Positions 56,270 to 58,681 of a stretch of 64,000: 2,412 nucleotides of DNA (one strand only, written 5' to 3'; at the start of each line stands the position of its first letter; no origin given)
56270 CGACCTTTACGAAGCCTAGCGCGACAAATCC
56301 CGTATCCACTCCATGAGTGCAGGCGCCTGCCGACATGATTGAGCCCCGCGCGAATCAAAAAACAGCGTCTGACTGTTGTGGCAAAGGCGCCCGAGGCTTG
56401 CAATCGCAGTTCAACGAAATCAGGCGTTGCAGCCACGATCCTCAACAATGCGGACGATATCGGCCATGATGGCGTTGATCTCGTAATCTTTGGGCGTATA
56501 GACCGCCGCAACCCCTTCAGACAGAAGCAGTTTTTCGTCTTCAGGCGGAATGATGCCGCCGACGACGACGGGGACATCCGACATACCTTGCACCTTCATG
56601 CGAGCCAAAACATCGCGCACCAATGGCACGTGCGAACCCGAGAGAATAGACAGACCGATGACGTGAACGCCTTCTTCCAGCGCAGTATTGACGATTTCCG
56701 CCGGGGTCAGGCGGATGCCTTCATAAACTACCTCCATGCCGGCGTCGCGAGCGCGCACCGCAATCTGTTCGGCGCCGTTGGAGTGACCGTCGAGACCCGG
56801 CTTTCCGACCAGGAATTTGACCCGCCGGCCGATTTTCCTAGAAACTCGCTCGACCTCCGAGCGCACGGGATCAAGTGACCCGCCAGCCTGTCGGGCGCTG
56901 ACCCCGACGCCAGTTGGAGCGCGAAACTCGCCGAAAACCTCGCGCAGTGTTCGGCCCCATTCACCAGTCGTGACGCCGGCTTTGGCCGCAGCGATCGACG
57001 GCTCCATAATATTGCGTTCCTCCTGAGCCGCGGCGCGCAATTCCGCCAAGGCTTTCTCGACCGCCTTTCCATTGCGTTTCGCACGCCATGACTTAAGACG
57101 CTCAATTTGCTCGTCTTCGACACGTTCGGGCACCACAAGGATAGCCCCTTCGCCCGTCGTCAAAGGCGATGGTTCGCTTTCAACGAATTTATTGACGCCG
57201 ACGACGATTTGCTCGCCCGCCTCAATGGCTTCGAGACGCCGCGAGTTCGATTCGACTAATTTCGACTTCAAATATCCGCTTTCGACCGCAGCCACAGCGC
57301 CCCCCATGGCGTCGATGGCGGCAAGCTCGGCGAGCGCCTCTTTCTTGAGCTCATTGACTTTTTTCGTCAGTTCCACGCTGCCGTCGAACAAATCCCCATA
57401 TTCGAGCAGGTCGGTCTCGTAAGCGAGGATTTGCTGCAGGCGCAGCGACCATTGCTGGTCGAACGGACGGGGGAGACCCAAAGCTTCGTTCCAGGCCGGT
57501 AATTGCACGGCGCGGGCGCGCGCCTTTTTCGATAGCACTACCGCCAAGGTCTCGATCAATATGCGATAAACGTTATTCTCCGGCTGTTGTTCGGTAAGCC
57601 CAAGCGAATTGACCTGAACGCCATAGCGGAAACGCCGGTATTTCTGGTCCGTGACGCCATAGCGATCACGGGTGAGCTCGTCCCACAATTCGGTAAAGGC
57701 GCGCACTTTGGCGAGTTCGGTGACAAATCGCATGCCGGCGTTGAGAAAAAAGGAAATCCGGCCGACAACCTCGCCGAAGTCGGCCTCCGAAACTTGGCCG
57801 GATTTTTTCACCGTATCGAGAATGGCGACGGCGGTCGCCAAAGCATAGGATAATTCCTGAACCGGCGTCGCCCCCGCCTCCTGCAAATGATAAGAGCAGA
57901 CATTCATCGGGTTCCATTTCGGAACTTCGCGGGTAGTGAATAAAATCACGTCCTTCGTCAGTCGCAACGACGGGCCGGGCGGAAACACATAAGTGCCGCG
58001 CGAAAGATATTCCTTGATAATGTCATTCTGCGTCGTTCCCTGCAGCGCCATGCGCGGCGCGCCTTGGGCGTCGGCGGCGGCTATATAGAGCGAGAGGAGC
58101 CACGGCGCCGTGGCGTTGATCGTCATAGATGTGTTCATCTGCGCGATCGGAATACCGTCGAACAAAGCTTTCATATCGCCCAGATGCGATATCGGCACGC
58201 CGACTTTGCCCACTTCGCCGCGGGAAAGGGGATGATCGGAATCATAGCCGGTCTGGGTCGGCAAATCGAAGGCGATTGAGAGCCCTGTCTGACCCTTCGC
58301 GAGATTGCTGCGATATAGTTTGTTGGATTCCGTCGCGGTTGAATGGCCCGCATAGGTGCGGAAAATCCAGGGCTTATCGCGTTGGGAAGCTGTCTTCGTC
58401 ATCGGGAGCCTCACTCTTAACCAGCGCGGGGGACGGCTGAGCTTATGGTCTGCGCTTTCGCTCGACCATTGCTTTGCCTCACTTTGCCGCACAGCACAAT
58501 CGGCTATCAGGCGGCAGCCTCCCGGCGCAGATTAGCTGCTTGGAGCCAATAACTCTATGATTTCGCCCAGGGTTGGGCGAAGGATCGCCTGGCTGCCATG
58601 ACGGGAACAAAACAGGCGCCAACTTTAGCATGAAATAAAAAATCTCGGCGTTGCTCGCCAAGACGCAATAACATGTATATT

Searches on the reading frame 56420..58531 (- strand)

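Call 36: search_protein_families(library=ncbifam, proteins=[window:56420-58531:-], max_evalue=1e-70)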
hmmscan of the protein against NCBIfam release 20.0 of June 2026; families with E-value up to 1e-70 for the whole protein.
window:56420-58531:- (703 aa): 2 families
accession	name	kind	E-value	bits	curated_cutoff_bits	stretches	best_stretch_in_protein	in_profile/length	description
NF006944.0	PRK09426.1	equivalog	8e-165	549.7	876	1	50-697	76-715/721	methylmalonyl-CoA mutase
TIGR00641.1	acid_CoA_mut_N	subfamily_domain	1.7e-145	485.3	303.8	1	50-540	46-526/528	methylmalonyl-CoA mutase N-terminal domain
